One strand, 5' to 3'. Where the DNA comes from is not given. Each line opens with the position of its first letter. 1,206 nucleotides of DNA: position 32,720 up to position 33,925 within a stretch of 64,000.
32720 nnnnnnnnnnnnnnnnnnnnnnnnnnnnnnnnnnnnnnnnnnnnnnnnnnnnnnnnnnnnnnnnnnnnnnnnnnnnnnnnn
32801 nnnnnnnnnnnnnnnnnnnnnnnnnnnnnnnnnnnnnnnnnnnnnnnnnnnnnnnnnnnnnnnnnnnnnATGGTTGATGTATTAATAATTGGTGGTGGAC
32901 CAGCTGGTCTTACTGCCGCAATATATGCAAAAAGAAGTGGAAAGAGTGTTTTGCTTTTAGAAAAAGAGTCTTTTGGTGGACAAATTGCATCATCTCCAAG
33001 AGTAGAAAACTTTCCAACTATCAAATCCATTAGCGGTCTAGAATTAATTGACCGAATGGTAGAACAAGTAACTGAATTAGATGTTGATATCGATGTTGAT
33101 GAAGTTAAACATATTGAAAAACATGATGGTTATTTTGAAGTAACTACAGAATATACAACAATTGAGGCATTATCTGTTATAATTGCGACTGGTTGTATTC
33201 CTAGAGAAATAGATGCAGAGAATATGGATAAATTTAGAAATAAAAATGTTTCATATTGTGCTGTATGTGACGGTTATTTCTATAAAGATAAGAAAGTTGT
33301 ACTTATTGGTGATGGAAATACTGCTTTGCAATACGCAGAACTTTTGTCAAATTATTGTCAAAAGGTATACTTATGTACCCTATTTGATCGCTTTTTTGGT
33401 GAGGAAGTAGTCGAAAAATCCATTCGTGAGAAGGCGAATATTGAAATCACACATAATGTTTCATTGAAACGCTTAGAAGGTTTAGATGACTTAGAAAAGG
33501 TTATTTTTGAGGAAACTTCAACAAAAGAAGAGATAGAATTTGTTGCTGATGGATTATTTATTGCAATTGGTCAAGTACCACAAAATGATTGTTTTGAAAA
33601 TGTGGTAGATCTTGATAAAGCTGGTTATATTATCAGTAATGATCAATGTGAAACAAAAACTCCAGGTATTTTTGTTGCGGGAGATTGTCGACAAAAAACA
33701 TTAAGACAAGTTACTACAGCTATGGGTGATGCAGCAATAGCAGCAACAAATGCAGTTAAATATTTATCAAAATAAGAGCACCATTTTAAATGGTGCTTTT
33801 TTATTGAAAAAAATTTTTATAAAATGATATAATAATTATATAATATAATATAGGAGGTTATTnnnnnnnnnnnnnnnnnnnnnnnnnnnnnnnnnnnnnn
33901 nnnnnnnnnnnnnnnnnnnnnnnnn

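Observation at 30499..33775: Self-contained reductant relay for class III RNR: NrdD with fused thioredoxin-fold domain plus a TrxR-like flavoprotein without the NADPH motif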

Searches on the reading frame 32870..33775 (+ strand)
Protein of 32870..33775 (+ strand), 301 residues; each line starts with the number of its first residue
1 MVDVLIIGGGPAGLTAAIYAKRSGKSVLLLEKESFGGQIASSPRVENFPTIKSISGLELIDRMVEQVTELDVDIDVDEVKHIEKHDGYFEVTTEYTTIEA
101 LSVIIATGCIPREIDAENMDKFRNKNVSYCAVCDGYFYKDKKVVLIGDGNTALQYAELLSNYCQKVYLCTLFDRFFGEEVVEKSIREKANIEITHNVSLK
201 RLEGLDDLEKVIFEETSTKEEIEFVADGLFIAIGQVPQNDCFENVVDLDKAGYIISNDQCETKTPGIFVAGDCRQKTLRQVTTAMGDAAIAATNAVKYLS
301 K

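Call 3: search_protein_families(library=pfam, proteins=[window:32870-33775:+], max_evalue=0.01)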
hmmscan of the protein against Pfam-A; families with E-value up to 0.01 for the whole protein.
window:32870-33775:+ (301 aa): 15 families
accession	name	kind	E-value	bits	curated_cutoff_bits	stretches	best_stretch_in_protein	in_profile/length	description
PF07992.20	Pyr_redox_2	-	3.2e-47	161.8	26.1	1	3-287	2-290/291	Pyridine nucleotide-disulphide oxidoreductase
PF13738.12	Pyr_redox_3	-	5.2e-24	85.5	30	2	66-271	92-305/305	Pyridine nucleotide-disulphide oxidoreductase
PF00070.33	Pyr_redox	-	6.1e-12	46.3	22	1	142-214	1-80/82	Pyridine nucleotide-disulphide oxidoreductase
PF03486.20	HI0933_like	-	2.9e-11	43.7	50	1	3-36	2-36/244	HI0933-like protein Rossmann domain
PF12831.13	FAD_oxidored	-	4.6e-11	43.1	27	1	3-43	1-42/416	FAD dependent oxidoreductase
PF01266.30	DAO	-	2.7e-10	40.8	27.9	1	3-40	1-38/353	FAD dependent oxidoreductase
PF00890.30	FAD_binding_2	-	4.2e-10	39.8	20.4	1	3-42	1-41/414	FAD binding domain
PF13450.12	NAD_binding_8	-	1.5e-08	35.2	21.9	1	6-43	1-39/68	NAD(P)-binding Rossmann-like domain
PF01134.28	GIDA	-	6.2e-06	26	22.1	1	3-39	1-29/391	Glucose inhibited division protein A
PF01494.25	FAD_binding_3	-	6.5e-06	26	22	1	2-34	2-34/349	FAD binding domain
PF01946.23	Thi4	-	6e-05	22.8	26.2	1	2-38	18-56/235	Thi4 family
PF01262.27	AlaDh_PNT_C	-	0.002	18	23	0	3-33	30-60/214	Alanine dehydrogenase/PNT, C-terminal domain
PF13241.12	NAD_binding_7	-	0.005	17.8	22.1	0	139-170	6-37/104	Putative NAD(P)-binding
PF13454.12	NAD_binding_9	-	0.0075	16.7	21.8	0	6-42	2-43/155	FAD-NAD(P)-binding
PF04820.20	Trp_halogenase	-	0.0095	15.3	21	0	3-36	1-38/458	Tryptophan halogenase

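Call 4: search_protein_families(library=ncbifam, proteins=[window:32870-33775:+], max_evalue=0.01)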
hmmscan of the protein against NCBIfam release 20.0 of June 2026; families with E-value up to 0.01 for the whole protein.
window:32870-33775:+ (301 aa): 128 families (the best 25 are shown)
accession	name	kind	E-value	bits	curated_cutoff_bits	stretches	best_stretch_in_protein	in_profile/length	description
TIGR01292.1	TRX_reduct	equivalog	3.9e-91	305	343.45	1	3-299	2-300/300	thioredoxin-disulfide reductase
TIGR03143.1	AhpF_homolog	hypoth_equivalog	9.4e-75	252.2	687.65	1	2-300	5-309/555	putative alkyl hydroperoxide reductase F subunit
TIGR03140.1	AhpF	equivalog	2.2e-63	214.6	502.9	1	2-299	213-512/515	alkyl hydroperoxide reductase subunit F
NF007614.0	PRK10262.1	equivalog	3.1e-47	161.3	644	1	4-300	9-315/321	thioredoxin-disulfide reductase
TIGR01350.1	lipoamide_DH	equivalog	2.6e-24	85.8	408.8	2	88-295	118-329/461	dihydrolipoyl dehydrogenase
NF004945.0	PRK06292.2-3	equivalog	8.6e-22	77.7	494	2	65-298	99-328/457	dihydrolipoyl dehydrogenase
TIGR02053.1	MerA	equivalog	2.1e-21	76.5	454.45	2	83-297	113-330/465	mercury(II) reductase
TIGR04018.1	Bthiol_YpdA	hypoth_equivalog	5.7e-20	71.4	339.9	2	62-274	77-289/316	YpdA family putative bacillithiol disulfide reductase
NF009410.0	PRK12771.1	subfamily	2.4e-18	66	516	1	4-300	141-446/566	NAD(P)-binding protein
NF005883.0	PRK07845.1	equivalog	4.2e-16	59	479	2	92-288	132-329/466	NAD(P)H-quinone dehydrogenase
TIGR03385.1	CoA_CoA_reduc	equivalog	1.1e-15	57.4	578.8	1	4-279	2-288/439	CoA-disulfide reductase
NF007123.0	PRK09564.1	equivalog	3.7e-15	55.6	458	2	140-275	149-285/444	CoA-disulfide reductase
NF041853.1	hythiocyan_redase_MerA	equivalog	6e-15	55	650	1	94-274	116-295/440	hypothiocyanous acid reductase MerA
NF004947.0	PRK06292.2-5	equivalog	8.8e-15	54.5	592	1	96-296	128-331/474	dihydrolipoyl dehydrogenase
TIGR03315.1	Se_ygfK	equivalog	1.7e-14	52.3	835.3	1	4-295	540-835/1012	putative selenate reductase subunit YgfK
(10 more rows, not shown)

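Call 5: search_solved_structures(query=window:32870-33775:+, max_evalue=1e-20, show_alignments=0)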
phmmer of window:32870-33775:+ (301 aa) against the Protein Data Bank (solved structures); distinct sequences matched with E-value up to 1e-20: 52.
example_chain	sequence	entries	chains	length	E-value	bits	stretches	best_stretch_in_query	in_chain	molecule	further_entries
4zn0_A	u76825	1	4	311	8.5e-61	208.9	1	1-301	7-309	Thioredoxin reductase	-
7jyp_A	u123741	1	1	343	2.4e-59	204.2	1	3-297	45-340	Thioredoxin reductase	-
5mh4_A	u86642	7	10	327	8e-56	192.6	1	3-299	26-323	Thioredoxin reductase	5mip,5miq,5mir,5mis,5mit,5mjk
5uwy_A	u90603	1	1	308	3e-55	190.8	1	1-299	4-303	Thioredoxin reductase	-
7aaw_A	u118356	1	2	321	8.9e-54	185.9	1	2-299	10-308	Thioredoxin reductase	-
2q7v_A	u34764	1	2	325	6.4e-53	183.1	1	3-293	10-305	Thioredoxin reductase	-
4gcm_A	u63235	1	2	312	7.1e-53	182.9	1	3-299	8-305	Thioredoxin reductase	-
2q0k_A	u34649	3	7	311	3.8e-50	174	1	1-300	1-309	Thioredoxin reductase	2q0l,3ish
9xub_A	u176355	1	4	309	1.1e-49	172.5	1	3-300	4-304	Thioredoxin reductase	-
2a87_A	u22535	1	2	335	1.5e-49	172.1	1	3-300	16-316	Thioredoxin reductase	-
5uth_A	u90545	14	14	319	1.2e-48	169.1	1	3-300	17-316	Thioredoxin reductase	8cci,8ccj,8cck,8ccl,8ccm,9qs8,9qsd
3cty_A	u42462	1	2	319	1.6e-47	165.4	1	3-293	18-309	Thioredoxin reductase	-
3r9u_A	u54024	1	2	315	1.2e-46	162.5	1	1-299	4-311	Thioredoxin reductase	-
3f8p_A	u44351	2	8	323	2.3e-46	161.6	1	3-300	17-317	Thioredoxin reductase (TrxB-3)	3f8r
1tde_A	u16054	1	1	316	3.4e-46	161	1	4-299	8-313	THIOREDOXIN REDUCTASE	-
6gna_A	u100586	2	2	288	4.1e-30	108.3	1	3-299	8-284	Thioredoxin reductase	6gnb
6gnd_A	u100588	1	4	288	9.6e-29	103.8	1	3-299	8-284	Thioredoxin reductase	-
6gnc_A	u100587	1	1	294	1.3e-27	100.1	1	3-301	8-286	Thioredoxin reductase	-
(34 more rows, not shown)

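Call 17: find_homologous_proteins(query=window:32870-33775:+, max_evalue=1e-20)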
Query window:32870-33775:+ (301 aa): 7984 proteins with E <= 1e-20 among 8000 candidates; the best 120 are listed.
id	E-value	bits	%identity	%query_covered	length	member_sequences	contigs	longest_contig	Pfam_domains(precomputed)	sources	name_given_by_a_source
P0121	2.8e-190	649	97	100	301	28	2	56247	PF01266.31,PF13450.13,PF00890.31,PF07992.21,PF00070.34,PF13738.13,PF03486.21,PF01494.26,PF12831.14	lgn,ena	-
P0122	2.4e-156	537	80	100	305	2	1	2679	PF01266.31,PF13450.13,PF00890.31,PF07992.21,PF00070.34,PF13738.13,PF03486.21,PF01134.29,PF01494.26,PF12831.14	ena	-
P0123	3.3e-141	488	72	100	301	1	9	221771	PF01266.31,PF13450.13,PF00890.31,PF07992.21,PF00070.34,PF13738.13,PF03486.21,PF12831.14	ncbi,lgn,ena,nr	ncbi:MAG: FAD-dependent oxidoreductase [Bacilli bacterium]|nr:FAD-dependent oxidoreductase [Bacilli 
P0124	6.5e-141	487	72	100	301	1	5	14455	PF01266.31,PF13450.13,PF00890.31,PF07992.21,PF00070.34,PF13738.13,PF03486.21,PF12831.14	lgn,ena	-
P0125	5.5e-139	480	70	100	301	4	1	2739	PF01266.31,PF13450.13,PF00890.31,PF07992.21,PF00070.34,PF13738.13,PF03486.21,PF12831.14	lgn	-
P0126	8.6e-138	476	72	100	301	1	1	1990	PF01266.31,PF13450.13,PF00890.31,PF07992.21,PF00070.34,PF13738.13,PF03486.21,PF01134.29,PF12831.14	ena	-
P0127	1.2e-137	476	70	100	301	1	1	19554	PF01946.24,PF01266.31,PF13450.13,PF00890.31,PF07992.21,PF00070.34,PF13738.13,PF03486.21,PF01494.26,PF12831.14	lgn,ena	-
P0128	1.0e-135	470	70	100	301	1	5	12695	PF01266.31,PF13450.13,PF00890.31,PF07992.21,PF00070.34,PF13738.13,PF03486.21,PF12831.14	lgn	-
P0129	3.3e-134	465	70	100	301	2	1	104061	PF01266.31,PF13450.13,PF00890.31,PF07992.21,PF00070.34,PF13738.13,PF03486.21,PF01134.29,PF12831.14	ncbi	-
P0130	1.3e-128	446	66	99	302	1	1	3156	PF01946.24,PF01266.31,PF13450.13,PF00890.31,PF07992.21,PF00070.34,PF13738.13,PF03486.21,PF01134.29,PF01494.26,PF12831.14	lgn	-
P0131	1.0e-127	443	65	99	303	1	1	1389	PF01946.24,PF01266.31,PF13450.13,PF00890.31,PF07992.21,PF00070.34,PF13738.13,PF03486.21,PF12831.14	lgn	-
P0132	5.2e-125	434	65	99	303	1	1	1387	PF01266.31,PF13450.13,PF00890.31,PF07992.21,PF00070.34,PF13738.13,PF03486.21,PF01134.29,PF12831.14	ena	-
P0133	1.4e-119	417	61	99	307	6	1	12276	PF01946.24,PF01266.31,PF13450.13,PF00890.31,PF07992.21,PF00070.34,PF13738.13,PF03486.21,PF12831.14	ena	-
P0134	9.4e-119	414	62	100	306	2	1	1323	PF01946.24,PF01266.31,PF13450.13,PF00890.31,PF07992.21,PF00070.34,PF13738.13,PF03486.21,PF01494.26,PF12831.14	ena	-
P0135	1.0e-118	414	63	99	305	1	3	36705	PF01266.31,PF13450.13,PF00890.31,PF07992.21,PF00070.34,PF13738.13,PF03486.21,PF12831.14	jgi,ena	-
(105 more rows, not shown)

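Call 21: search_solved_structures(query=window:32870-33775:+, max_evalue=1e-50, show_alignments=5)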
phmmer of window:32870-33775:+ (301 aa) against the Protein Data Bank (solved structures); distinct sequences matched with E-value up to 1e-50: 7.
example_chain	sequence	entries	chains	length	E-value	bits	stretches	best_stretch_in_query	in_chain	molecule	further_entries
4zn0_A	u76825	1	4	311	8.5e-61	208.9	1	1-301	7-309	Thioredoxin reductase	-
7jyp_A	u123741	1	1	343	2.4e-59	204.2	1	3-297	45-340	Thioredoxin reductase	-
5mh4_A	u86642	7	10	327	8e-56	192.6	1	3-299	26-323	Thioredoxin reductase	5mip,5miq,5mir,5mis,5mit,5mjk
5uwy_A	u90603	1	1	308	3e-55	190.8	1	1-299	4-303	Thioredoxin reductase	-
7aaw_A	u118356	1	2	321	8.9e-54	185.9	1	2-299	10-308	Thioredoxin reductase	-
2q7v_A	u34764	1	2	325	6.4e-53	183.1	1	3-293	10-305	Thioredoxin reductase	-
4gcm_A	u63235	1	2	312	7.1e-53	182.9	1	3-299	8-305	Thioredoxin reductase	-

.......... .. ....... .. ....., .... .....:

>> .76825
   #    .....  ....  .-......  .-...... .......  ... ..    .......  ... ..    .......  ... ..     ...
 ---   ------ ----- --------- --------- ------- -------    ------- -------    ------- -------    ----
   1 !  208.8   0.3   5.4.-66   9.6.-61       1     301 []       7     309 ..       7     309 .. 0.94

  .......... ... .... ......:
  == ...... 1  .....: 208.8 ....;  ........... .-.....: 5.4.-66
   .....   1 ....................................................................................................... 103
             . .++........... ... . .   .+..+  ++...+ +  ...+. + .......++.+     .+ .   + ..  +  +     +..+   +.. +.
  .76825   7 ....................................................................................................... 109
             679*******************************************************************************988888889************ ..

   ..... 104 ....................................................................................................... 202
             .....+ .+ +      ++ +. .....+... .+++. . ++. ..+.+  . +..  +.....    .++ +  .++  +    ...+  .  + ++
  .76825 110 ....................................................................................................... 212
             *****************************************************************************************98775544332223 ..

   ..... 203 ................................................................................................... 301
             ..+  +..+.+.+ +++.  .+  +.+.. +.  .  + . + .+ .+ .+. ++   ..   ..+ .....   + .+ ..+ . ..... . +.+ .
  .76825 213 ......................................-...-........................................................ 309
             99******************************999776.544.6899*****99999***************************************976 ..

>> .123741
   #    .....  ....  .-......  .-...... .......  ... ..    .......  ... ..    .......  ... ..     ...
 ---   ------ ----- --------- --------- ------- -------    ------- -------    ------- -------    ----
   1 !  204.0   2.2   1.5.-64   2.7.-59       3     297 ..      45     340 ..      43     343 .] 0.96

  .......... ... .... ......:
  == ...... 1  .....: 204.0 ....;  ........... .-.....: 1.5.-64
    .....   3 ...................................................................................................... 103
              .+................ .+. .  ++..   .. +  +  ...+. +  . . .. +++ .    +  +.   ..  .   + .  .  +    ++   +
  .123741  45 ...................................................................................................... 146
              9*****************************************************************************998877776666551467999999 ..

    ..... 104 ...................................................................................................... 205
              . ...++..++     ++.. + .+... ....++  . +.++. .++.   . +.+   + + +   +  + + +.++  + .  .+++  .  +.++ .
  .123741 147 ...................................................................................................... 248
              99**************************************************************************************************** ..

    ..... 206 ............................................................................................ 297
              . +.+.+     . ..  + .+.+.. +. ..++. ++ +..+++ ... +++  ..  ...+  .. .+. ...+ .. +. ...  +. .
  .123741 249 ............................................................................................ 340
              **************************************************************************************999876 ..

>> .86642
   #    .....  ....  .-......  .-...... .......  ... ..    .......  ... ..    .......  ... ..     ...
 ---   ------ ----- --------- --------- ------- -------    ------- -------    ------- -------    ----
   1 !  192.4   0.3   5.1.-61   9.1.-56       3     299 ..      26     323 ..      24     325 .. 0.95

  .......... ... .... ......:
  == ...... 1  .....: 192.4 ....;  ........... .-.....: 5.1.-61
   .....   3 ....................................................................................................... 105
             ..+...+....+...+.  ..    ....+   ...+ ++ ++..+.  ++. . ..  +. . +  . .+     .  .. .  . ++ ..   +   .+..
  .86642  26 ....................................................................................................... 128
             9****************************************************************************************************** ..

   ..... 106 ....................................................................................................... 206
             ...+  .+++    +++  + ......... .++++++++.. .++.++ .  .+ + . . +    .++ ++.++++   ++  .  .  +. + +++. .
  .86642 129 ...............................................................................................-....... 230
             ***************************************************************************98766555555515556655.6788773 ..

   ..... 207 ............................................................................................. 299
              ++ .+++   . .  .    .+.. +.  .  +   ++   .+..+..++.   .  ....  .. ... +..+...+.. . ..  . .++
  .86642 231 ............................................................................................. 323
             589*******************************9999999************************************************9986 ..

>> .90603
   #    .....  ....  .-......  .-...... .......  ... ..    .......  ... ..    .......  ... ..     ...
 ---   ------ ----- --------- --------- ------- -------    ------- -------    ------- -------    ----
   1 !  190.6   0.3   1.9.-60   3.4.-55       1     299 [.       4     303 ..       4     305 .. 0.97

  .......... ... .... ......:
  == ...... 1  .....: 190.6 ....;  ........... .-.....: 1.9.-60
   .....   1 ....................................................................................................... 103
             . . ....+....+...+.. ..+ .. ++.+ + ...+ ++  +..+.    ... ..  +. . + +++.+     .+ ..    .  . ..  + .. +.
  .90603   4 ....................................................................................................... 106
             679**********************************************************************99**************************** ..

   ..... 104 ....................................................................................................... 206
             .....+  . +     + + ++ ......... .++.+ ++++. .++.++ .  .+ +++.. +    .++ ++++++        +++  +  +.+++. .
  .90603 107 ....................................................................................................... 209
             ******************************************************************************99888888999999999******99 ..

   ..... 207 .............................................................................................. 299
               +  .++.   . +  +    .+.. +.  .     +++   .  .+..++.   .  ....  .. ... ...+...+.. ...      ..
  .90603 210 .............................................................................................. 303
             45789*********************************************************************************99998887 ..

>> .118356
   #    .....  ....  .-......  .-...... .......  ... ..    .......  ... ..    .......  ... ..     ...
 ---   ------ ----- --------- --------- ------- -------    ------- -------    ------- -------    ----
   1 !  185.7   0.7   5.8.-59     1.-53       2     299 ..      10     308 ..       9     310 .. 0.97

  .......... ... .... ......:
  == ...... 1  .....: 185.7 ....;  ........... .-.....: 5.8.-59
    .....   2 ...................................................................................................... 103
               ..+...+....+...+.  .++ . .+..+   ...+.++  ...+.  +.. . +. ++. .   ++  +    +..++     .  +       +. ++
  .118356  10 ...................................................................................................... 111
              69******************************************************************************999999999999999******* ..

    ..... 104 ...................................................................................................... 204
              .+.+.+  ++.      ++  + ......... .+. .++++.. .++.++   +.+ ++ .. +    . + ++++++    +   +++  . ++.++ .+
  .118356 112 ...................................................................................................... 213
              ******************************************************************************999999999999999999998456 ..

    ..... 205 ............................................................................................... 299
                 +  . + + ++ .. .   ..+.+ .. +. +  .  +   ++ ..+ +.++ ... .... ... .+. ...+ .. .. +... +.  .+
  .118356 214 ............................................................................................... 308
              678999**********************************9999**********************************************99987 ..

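Call 22: find_related_loci(query=window:32870-33772:+, collection=genome_contigs, flank=8000)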
Query window:32870-33772:+ (301 aa) in genome_contigs; peptide patterns used: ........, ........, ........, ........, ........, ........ (x = any residue, [..] = any of these).
158 stretches matched a pattern; 128 encode a relative of the query (tblastn E <= 1e-3); the best 80 are kept; 80 distinct loci.
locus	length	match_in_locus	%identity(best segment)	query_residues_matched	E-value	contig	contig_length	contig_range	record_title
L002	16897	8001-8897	57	1-299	3e-108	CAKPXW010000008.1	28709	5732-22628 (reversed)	MAG: uncultured Bacilli bacterium isolate REFINED_METABAT215_TOP10_CONTIGS_1500_ASSEMBLY_K77_MERGED__Hadza_PheChl_Fiber-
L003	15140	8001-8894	54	2-300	2e-104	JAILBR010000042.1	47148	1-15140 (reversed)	MAG: Bacilli bacterium isolate RUI564 k141_7384430_flag=0_multi=50.8855_len=47148, whole genome shotgun sequence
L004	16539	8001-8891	52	3-300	7e-104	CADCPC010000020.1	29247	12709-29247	MAG: uncultured Erysipelotrichaceae bacterium isolate RUG14851 genome assembly, contig: RUG14851_asm_20, whole genome sh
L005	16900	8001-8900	53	1-300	2e-103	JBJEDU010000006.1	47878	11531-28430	MAG: Bacilli bacterium isolate PUUB51_bin.023 NODE_148_length_47878_cov_7.927273, whole genome shotgun sequence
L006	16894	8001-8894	53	1-299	1e-101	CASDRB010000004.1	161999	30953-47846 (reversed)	uncultured bacterium isolate SI.B26.metabat-bins.28 genome assembly, contig: SI.B26.metabat-bins.28.fa_k141_125119, whol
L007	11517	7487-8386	54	1-299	7e-102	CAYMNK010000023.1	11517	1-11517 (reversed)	MAG TPA_asm: uncultured Christensenellaceae bacterium isolate SRP225648_co1_580 genome assembly, contig: NODE_14367_leng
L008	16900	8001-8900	57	1-301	2e-101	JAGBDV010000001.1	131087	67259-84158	MAG: Bacilli bacterium isolate RGIG9028 Water_deer_Rectum-4__c145, whole genome shotgun sequence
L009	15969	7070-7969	53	1-299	6e-100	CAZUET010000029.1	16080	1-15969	MAG TPA_asm: uncultured Christensenellaceae bacterium isolate SRP350583_co2_557 genome assembly, contig: NODE_5297_lengt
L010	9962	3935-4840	52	1-301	1e-99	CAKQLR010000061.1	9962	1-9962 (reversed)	MAG: uncultured Clostridia bacterium isolate REFINED_METABAT215_TOP10_CONTIGS_1500_ASSEMBLY_K77_MERGED__Hadza_MoBio_hadz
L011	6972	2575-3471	56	1-300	7e-98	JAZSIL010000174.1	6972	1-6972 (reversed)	MAG: Bacilli bacterium isolate T1900044572_TS20190038.MAGScoT_cleanbin_000019 SGB_438_k141_1364129, whole genome shotgun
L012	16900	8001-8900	52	1-300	9e-98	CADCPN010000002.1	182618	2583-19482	MAG: uncultured Erysipelotrichaceae bacterium isolate RUG14861 genome assembly, contig: RUG14861_asm_2, whole genome sho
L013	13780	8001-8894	56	1-299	7e-98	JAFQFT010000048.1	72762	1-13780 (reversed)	MAG: Bacilli bacterium isolate RGIG1779 Goat_Cecum-4__c630946, whole genome shotgun sequence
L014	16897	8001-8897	56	1-300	1e-97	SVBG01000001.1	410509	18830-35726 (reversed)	MAG: Erysipelotrichaceae bacterium isolate SIG222 NODE_14_length_410509_cov_9.107456, whole genome shotgun sequence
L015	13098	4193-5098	51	1-301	4e-97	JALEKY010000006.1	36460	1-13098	MAG: Christensenellaceae bacterium isolate SUG99 k141_23785, whole genome shotgun sequence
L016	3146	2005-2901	55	1-300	2e-98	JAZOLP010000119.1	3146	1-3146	MAG: Bacilli bacterium isolate T1900045653_YK20190347.MAGScoT_cleanbin_000005 SGB_8225_k141_1531283, whole genome shotgu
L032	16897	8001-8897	46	3-299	4e-84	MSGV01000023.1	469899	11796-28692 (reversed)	MAG: Christensenellaceae bacterium Phil7 707_L1_merged_contig_29, whole genome shotgun sequence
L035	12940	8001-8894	46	1-300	1e-83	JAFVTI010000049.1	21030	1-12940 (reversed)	MAG: Clostridia bacterium isolate RGIG5376 Sheep_Colon-3__c1600, whole genome shotgun sequence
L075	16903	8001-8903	44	1-299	1e-75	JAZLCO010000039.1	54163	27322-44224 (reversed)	MAG: Eggerthellaceae bacterium isolate T1900045049_TC20190042.MAGScoT_cleanbin_000004 SGB_4515_k141_1666848, whole genom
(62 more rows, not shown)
